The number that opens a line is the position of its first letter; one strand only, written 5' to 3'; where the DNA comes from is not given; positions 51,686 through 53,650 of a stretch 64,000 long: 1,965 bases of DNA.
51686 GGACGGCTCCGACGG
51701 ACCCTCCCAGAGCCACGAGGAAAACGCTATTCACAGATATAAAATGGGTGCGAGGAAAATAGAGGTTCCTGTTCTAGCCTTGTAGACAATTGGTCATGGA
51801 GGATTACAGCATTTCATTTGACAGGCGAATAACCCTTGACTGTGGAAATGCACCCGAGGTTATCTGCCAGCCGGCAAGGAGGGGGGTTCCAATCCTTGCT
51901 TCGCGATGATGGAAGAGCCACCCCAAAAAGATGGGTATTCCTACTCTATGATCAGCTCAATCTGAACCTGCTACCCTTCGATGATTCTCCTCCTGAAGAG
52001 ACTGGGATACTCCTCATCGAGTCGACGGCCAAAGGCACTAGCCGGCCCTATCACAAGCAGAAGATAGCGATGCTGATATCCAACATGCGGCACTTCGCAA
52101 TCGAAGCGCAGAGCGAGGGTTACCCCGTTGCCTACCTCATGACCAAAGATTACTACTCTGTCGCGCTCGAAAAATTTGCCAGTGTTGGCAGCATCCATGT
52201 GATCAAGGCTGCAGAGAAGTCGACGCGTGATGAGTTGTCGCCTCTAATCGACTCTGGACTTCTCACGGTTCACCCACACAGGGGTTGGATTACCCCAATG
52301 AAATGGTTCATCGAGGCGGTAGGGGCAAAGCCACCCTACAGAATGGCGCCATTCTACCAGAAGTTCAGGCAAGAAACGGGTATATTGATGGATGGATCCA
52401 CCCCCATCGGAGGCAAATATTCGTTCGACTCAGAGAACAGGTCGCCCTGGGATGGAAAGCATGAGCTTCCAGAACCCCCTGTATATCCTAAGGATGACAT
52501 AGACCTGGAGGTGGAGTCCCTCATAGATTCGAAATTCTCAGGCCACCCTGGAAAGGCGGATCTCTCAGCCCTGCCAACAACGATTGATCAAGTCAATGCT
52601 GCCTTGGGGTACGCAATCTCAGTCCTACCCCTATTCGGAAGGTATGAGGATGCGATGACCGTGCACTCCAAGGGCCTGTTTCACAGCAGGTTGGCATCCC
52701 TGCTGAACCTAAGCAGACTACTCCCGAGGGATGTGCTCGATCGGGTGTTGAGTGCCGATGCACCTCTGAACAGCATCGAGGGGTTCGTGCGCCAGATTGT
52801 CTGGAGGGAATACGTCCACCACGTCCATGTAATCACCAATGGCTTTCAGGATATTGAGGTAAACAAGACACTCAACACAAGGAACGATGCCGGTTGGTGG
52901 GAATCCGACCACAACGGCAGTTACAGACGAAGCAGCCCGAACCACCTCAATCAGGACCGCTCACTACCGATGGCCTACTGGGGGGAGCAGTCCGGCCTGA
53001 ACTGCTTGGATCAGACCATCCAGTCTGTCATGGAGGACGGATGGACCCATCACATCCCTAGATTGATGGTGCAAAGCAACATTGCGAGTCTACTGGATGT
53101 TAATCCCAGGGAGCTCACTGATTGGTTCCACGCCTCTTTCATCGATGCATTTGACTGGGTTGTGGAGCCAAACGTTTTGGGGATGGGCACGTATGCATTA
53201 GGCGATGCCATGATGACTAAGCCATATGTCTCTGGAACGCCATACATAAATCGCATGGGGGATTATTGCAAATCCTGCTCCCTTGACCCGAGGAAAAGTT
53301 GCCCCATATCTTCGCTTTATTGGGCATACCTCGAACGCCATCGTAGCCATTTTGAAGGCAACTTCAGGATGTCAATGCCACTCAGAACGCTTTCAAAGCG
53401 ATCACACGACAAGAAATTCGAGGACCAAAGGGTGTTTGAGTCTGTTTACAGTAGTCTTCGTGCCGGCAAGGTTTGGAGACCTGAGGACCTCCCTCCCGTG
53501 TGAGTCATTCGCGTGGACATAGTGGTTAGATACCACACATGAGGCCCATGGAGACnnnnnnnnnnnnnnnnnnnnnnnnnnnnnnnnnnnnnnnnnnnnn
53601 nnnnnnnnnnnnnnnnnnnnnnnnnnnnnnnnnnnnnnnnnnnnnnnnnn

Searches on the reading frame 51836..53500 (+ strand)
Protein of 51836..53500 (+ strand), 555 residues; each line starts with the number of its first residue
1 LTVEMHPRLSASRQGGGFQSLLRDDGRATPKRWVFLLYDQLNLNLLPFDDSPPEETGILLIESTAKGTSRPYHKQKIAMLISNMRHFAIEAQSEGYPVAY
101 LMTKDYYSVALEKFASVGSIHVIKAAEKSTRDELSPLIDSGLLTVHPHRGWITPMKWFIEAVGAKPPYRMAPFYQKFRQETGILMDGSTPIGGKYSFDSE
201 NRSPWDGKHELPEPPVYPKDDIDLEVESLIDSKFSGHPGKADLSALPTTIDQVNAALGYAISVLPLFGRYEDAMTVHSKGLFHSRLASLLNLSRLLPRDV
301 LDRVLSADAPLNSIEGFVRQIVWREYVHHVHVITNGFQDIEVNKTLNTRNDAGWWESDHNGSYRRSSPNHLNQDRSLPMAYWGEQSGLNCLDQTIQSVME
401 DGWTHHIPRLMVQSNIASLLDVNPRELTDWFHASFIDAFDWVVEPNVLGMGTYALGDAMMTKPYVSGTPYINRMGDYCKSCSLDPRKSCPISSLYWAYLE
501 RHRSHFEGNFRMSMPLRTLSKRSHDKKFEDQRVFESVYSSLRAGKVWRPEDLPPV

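Call 14: search_protein_families(library=pfam, proteins=[window:51836-53500:+], max_evalue=0.0001)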
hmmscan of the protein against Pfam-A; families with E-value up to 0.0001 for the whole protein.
window:51836-53500:+ (555 aa): 2 families
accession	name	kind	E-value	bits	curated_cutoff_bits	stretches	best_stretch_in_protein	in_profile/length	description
PF04244.19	DPRP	-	3.1e-44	151.9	22.1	1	35-242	2-220/224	Deoxyribodipyrimidine photo-lyase-related protein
PF03441.19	FAD_binding_7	-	1.1e-06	28.6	27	1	317-438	1-104/203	FAD binding domain of DNA photolyase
